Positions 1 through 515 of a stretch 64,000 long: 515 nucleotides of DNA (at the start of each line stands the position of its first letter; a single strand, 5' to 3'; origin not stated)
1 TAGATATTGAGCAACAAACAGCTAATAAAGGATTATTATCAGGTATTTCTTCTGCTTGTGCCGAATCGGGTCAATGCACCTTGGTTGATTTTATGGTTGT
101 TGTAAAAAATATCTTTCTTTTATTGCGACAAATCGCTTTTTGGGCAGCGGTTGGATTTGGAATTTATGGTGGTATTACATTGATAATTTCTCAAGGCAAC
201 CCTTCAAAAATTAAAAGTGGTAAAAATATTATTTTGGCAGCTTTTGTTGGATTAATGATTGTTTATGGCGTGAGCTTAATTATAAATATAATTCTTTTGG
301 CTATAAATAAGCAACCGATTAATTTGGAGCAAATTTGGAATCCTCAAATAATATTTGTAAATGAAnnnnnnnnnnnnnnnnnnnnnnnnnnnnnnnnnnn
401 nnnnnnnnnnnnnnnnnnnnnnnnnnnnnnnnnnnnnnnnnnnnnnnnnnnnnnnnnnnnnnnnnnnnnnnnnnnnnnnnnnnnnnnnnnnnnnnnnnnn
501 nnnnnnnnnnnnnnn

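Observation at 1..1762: Tandem array of four VirB2/TrbC-like T4SS pilin paralogs, one an internal-duplication fusion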

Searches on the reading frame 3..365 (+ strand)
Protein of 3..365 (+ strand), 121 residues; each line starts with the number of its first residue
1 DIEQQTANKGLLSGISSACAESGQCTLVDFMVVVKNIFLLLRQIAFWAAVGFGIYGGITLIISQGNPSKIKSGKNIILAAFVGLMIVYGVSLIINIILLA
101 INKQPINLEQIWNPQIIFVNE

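Call 4: search_protein_families(library=pfam, proteins=[window:3-365:+], max_evalue=10)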
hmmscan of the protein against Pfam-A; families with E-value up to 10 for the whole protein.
window:3-365:+ (121 aa): 1 family
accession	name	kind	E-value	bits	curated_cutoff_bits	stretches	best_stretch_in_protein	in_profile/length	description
PF18895.5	T4SS_pilin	-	7.9e-05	23.1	26.6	1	35-97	10-71/71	Type IV secretion system pilin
